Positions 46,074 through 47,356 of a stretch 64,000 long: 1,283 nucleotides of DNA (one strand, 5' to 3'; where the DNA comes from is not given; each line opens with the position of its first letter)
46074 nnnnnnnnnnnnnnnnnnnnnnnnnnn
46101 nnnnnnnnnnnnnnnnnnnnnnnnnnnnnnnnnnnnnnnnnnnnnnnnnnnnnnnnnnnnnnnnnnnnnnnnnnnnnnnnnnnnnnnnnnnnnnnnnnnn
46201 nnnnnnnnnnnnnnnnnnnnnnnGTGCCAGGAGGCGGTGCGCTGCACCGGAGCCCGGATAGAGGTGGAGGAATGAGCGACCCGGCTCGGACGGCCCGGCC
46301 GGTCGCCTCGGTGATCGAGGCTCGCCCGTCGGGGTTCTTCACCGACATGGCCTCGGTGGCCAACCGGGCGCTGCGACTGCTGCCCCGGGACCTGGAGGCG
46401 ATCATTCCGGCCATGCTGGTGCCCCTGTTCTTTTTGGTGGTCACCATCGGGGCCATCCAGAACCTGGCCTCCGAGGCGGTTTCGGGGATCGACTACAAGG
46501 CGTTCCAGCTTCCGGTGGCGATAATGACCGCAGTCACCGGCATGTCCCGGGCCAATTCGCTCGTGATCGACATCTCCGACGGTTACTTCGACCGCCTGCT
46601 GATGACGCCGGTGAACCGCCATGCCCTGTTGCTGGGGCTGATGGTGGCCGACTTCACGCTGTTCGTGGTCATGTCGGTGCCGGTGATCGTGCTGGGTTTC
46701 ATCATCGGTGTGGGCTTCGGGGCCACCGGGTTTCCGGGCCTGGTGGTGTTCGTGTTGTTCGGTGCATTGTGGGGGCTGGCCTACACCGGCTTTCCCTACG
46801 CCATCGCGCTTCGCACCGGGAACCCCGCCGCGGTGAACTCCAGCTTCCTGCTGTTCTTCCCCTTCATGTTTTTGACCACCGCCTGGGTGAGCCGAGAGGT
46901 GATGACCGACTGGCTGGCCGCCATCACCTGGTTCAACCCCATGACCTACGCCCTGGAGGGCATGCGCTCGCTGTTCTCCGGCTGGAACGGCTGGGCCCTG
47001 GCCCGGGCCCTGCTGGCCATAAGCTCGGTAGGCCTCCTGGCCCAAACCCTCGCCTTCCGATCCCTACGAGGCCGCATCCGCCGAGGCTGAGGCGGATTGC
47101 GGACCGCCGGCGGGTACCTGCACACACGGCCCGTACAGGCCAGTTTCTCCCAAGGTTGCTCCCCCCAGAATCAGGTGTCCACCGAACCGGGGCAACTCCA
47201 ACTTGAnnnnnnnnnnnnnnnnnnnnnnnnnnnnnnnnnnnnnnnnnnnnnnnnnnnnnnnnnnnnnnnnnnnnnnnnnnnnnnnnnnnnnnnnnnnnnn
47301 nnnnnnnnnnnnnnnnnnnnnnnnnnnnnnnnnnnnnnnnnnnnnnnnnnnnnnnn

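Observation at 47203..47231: TTGACA-c-G16-TAG: a -35-like box with a 16-G homopolymer as the 17-nt spacer, directly upstream of a small membrane protein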

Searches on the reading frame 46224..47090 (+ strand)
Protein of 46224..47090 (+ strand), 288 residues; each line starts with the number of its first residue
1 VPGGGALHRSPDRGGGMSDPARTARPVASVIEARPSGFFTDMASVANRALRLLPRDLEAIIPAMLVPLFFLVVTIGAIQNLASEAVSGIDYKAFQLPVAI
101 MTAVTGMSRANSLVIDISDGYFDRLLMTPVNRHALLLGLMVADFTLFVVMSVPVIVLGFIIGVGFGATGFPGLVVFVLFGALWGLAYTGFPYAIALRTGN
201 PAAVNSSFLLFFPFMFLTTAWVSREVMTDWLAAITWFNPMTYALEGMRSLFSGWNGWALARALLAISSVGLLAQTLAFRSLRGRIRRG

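Call 7: search_protein_families(library=pfam, proteins=[window:46224-47090:+], max_evalue=0.01)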
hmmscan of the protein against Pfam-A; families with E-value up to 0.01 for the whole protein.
window:46224-47090:+ (288 aa): 3 families
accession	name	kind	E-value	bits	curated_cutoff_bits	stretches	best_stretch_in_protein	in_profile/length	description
PF01061.29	ABC2_membrane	-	8.5e-17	61.8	26.9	1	45-251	6-210/211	ABC-2 type transporter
PF12698.13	ABC2_membrane_3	-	3.4e-11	43.3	31.6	1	100-277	171-345/347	ABC-2 family transporter protein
PF12730.13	ABC2_membrane_4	-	0.0031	18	27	1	61-186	19-145/179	ABC-2 family transporter protein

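Call 64: find_homologous_proteins(query=window:46224-47090:+, max_evalue=1e-40)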
Query window:46224-47090:+ (288 aa): 4156 proteins with E <= 1e-40 among 8000 candidates; the best 120 are listed.
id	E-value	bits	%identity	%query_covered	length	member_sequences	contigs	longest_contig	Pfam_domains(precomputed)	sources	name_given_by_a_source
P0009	3.2e-168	576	100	94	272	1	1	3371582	PF01061.30,PF12698.14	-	-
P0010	4.9e-152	523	91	94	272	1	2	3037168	PF01061.30,PF12698.14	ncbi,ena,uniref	ncbi:ABC transporter permease [Candidatus Poriferisocius sp.]|uniref:ABC transporter permease n=1 Ta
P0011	2.2e-148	511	89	94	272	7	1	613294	PF01061.30,PF12698.14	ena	-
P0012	8.6e-148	509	88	94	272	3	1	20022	PF01061.30,PF12698.14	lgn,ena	-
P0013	1.1e-147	509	88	94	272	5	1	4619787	PF01061.30,PF12698.14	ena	-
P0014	2.8e-147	508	87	94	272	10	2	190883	PF01061.30,PF12698.14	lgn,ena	-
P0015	2.8e-146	504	87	94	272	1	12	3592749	PF01061.30,PF12698.14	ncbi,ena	-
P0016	7.0e-146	503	88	94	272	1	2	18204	PF01061.30,PF12698.14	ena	-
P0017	2.9e-145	501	86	94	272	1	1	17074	PF01061.30,PF12698.14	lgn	-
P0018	3.7e-144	497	86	94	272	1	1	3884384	PF01061.30,PF12698.14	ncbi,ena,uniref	ncbi:ABC transporter permease [Candidatus Poriferisocius sp.]|uniref:ABC transporter permease n=1 Ta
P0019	4.7e-144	497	86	94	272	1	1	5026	PF01061.30,PF12698.14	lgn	-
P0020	3.9e-143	494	85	94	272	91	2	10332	PF01061.30,PF12698.14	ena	-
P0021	7.7e-142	490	85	94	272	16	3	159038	PF01061.30,PF12698.14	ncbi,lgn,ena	-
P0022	1.5e-141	489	85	94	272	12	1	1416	PF01061.30,PF12698.14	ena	-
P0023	3.2e-140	484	86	91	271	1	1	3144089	PF01061.30,PF12698.14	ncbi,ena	-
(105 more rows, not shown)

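Call 65: find_encoding_contigs(protein=P0010, flank=10000, max_places=2)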
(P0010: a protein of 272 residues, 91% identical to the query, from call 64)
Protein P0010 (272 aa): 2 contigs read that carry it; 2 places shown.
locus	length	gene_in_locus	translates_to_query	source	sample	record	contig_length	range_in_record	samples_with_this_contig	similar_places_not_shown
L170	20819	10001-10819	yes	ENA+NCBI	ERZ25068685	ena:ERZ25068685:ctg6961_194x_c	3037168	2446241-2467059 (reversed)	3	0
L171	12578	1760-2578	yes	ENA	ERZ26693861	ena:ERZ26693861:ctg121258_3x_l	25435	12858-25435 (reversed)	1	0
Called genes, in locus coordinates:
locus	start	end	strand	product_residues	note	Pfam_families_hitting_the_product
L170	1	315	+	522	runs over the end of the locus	PF00501:AMP-binding, PF13193:AMP-binding_C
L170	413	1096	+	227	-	PF01987:AIM24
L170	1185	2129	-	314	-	PF00762:Ferrochelatase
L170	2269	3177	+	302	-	PF06737:Transglycosylas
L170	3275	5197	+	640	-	-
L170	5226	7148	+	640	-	PF13231:PMT_2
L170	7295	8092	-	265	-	PF11716:MDMPI_N, PF12867:DinB_2 (weak)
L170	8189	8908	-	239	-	PF00378:ECH_1, PF16113:ECH_2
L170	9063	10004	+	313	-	PF00005:ABC_tran, PF13304:AAA_21 (weak), PF13732:DrrA1-3_C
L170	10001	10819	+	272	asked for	PF01061:ABC2_membrane, PF12698:ABC2_membrane_3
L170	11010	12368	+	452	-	PF03160:Calx-beta (weak), PF00041:fn3 (weak)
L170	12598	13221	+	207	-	PF01106:NifU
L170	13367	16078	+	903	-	PF00580:UvrD-helicase, PF13245:AAA_19, PF13604:AAA_30 (faint), PF01443:Viral_helicase1 (faint), PF13361:UvrD_C, PF13538:UvrD_C_2 (weak), PF00570:HRDC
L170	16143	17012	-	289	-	PF02720:DUF222, PF01844:HNH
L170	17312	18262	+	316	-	PF12760:Zn_ribbon_IS1595, PF12762:DDE_Tnp_IS1595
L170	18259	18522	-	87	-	-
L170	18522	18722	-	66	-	-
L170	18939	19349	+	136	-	-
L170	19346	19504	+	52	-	-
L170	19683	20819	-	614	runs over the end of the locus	PF13292:DXP_synthase_N, PF02775:TPP_enzyme_C (faint), PF02779:Transket_pyr, PF02780:Transketolase_C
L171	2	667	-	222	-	?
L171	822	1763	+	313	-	PF00005:ABC_tran, PF13304:AAA_21 (weak), PF13732:DrrA1-3_C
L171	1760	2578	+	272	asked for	PF01061:ABC2_membrane, PF12698:ABC2_membrane_3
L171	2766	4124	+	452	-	PF03160:Calx-beta (weak), PF00041:fn3 (weak)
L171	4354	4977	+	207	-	PF01106:NifU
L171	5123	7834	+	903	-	PF00580:UvrD-helicase, PF13245:AAA_19, PF13604:AAA_30 (faint), PF01443:Viral_helicase1 (faint), PF13361:UvrD_C, PF13538:UvrD_C_2 (weak), PF00570:HRDC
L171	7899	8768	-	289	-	PF02720:DUF222, PF01844:HNH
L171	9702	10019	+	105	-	PF12762:DDE_Tnp_IS1595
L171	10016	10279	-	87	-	-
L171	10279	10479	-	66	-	-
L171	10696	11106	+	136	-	-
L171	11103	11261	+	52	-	-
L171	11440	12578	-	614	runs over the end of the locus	PF13292:DXP_synthase_N, PF02775:TPP_enzyme_C (faint), PF02779:Transket_pyr, PF02780:Transketolase_C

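Call 66: find_encoding_contigs(protein=P0011, flank=10000, max_places=2)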
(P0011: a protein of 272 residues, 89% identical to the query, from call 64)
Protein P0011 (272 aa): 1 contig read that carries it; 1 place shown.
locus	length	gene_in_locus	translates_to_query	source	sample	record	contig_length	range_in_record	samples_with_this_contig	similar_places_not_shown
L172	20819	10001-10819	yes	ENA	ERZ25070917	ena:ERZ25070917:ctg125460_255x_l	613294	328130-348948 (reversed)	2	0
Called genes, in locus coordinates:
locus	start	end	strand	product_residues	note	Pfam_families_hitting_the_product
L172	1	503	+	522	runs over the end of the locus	PF00501:AMP-binding, PF13193:AMP-binding_C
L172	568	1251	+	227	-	PF01987:AIM24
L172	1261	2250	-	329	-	PF00762:Ferrochelatase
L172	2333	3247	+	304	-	PF06737:Transglycosylas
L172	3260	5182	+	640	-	-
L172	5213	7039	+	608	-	PF13231:PMT_2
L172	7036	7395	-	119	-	PF00462:Glutaredoxin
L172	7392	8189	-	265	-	PF11716:MDMPI_N, PF12867:DinB_2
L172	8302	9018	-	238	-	PF00378:ECH_1, PF16113:ECH_2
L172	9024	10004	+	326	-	PF00005:ABC_tran, PF13304:AAA_21 (weak), PF13732:DrrA1-3_C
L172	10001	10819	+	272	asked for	PF01061:ABC2_membrane, PF12698:ABC2_membrane_3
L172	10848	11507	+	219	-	PF01106:NifU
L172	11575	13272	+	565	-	PF07969:Amidohydro_3, PF01979:Amidohydro_1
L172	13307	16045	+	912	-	PF00580:UvrD-helicase, PF01443:Viral_helicase1 (faint), PF13245:AAA_19, PF13604:AAA_30 (faint), PF13361:UvrD_C, PF13538:UvrD_C_2 (weak), PF00570:HRDC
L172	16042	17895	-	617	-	PF13292:DXP_synthase_N, PF02779:Transket_pyr, PF02780:Transketolase_C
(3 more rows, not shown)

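Call 67: find_encoding_contigs(protein=P0013, flank=10000, max_places=2)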
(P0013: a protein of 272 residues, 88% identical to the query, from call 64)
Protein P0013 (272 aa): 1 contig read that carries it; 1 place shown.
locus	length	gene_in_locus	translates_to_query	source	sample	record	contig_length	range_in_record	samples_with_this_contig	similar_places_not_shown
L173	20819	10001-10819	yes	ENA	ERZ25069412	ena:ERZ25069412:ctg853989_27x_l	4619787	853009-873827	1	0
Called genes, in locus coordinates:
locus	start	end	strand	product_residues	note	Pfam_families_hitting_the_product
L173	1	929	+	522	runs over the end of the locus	PF00501:AMP-binding, PF13193:AMP-binding_C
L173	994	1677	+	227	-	PF01987:AIM24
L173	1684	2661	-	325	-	PF00762:Ferrochelatase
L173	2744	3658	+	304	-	PF06737:Transglycosylas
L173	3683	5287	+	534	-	-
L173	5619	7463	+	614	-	PF13231:PMT_2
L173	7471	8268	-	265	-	PF11716:MDMPI_N, PF12867:DinB_2, PF07398:MDMPI_C (faint)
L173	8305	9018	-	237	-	PF00378:ECH_1, PF16113:ECH_2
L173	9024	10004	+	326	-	PF00005:ABC_tran, PF13304:AAA_21 (weak), PF13732:DrrA1-3_C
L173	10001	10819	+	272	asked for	PF01061:ABC2_membrane, PF12698:ABC2_membrane_3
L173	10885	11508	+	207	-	PF01106:NifU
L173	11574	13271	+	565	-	PF07969:Amidohydro_3, PF01979:Amidohydro_1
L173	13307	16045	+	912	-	PF00580:UvrD-helicase, PF01443:Viral_helicase1 (faint), PF13245:AAA_19, PF13604:AAA_30 (faint), PF13361:UvrD_C, PF13538:UvrD_C_2 (weak), PF00570:HRDC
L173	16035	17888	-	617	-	PF13292:DXP_synthase_N, PF02775:TPP_enzyme_C (faint), PF02779:Transket_pyr, PF02780:Transketolase_C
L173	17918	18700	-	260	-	PF14378:PAP2_3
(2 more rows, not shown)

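Call 75: find_encoding_contigs(protein=P0015, flank=10000, max_places=10)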
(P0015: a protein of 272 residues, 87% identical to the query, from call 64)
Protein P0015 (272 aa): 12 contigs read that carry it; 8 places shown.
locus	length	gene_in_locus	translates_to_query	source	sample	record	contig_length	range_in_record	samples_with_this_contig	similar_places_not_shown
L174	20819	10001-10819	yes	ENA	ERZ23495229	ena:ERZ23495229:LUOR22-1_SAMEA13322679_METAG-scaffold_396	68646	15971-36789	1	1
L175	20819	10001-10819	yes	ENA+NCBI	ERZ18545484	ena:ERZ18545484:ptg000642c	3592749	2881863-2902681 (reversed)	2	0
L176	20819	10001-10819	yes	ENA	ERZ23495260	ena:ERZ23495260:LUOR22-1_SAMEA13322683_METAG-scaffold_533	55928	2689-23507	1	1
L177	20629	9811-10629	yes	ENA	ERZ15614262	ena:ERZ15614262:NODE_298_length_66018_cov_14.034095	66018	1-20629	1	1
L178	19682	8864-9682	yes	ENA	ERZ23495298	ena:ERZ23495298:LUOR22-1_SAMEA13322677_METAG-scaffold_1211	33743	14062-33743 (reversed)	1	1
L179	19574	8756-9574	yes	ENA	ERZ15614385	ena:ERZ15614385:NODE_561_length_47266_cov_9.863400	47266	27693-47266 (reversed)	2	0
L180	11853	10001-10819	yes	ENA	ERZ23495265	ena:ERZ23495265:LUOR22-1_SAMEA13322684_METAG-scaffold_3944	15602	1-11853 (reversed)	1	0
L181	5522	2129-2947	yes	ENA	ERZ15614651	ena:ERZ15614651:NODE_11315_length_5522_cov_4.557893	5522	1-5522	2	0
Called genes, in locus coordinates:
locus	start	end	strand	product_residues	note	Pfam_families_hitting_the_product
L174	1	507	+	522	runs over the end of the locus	PF00501:AMP-binding, PF13193:AMP-binding_C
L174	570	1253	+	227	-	PF01987:AIM24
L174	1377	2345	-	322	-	PF00762:Ferrochelatase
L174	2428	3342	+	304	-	PF06737:Transglycosylas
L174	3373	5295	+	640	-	-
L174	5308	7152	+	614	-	PF13231:PMT_2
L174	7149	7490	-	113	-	PF00462:Glutaredoxin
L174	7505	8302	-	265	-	PF11716:MDMPI_N, PF12867:DinB_2, PF07398:MDMPI_C (weak)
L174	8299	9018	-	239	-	PF00378:ECH_1, PF16113:ECH_2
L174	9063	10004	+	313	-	PF00005:ABC_tran, PF13304:AAA_21 (weak), PF13732:DrrA1-3_C (weak)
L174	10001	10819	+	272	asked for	PF01061:ABC2_membrane, PF12698:ABC2_membrane_3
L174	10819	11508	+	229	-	PF01106:NifU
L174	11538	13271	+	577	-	PF07969:Amidohydro_3, PF01979:Amidohydro_1 (weak)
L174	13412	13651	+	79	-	PF08681:TacA1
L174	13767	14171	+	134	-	PF13508:Acetyltransf_7 (faint)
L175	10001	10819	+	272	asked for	PF01061:ABC2_membrane, PF12698:ABC2_membrane_3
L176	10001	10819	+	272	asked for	PF01061:ABC2_membrane, PF12698:ABC2_membrane_3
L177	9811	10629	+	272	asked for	PF01061:ABC2_membrane, PF12698:ABC2_membrane_3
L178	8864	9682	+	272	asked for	PF01061:ABC2_membrane, PF12698:ABC2_membrane_3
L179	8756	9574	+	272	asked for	PF01061:ABC2_membrane, PF12698:ABC2_membrane_3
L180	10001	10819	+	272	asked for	PF01061:ABC2_membrane, PF12698:ABC2_membrane_3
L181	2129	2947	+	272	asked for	PF01061:ABC2_membrane, PF12698:ABC2_membrane_3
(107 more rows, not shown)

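Call 77: find_encoding_contigs(protein=P0018, flank=10000, max_places=3)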
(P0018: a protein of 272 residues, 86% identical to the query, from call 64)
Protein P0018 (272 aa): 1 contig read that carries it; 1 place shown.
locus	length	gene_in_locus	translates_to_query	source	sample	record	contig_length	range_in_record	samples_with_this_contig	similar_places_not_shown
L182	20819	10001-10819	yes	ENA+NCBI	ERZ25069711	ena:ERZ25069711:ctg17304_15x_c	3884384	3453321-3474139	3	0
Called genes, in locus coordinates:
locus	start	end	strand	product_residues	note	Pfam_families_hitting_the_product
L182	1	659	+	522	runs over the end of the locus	PF00501:AMP-binding, PF13193:AMP-binding_C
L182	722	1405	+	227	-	PF01987:AIM24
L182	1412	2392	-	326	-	PF00762:Ferrochelatase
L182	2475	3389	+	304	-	PF06737:Transglycosylas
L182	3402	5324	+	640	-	-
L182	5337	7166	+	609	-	PF13231:PMT_2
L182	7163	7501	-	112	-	PF00462:Glutaredoxin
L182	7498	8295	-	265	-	PF11716:MDMPI_N, PF12867:DinB_2, PF07398:MDMPI_C (weak)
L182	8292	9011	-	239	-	PF00378:ECH_1, PF16113:ECH_2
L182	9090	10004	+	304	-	PF00005:ABC_tran, PF13304:AAA_21 (weak), PF13732:DrrA1-3_C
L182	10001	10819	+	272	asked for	PF01061:ABC2_membrane, PF12698:ABC2_membrane_3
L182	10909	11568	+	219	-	PF01106:NifU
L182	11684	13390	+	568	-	PF07969:Amidohydro_3, PF01979:Amidohydro_1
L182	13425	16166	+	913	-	PF00580:UvrD-helicase, PF01443:Viral_helicase1 (faint), PF13245:AAA_19, PF13604:AAA_30 (faint), PF13361:UvrD_C, PF13538:UvrD_C_2 (weak), PF00570:HRDC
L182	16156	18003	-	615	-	PF13292:DXP_synthase_N, PF02779:Transket_pyr, PF02780:Transketolase_C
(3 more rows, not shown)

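Call 79: search_protein_families(library=pfam, proteins=[L170:11010-12368:+], max_evalue=0.01)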
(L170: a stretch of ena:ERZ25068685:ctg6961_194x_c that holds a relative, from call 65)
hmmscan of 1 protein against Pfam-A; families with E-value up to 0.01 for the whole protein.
L170:11010-12368:+ (452 aa): 2 families
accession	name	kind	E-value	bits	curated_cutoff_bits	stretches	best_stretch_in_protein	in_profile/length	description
PF00041.27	fn3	-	1.8e-09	38.1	25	1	218-302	1-72/84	Fibronectin type III domain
PF03160.20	Calx-beta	-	1.4e-06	28.8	27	1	57-165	11-104/119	Calx-beta domain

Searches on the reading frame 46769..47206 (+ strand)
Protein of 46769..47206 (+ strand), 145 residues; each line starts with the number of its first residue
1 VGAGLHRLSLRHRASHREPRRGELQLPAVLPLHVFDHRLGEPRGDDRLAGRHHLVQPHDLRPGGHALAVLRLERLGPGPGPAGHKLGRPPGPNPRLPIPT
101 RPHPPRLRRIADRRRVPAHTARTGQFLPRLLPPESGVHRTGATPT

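Call 27: search_protein_families(library=pfam, proteins=[window:46769-47206:+], max_evalue=0.01)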
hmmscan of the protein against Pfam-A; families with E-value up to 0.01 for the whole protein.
window:46769-47206:+ (145 aa): 0 families
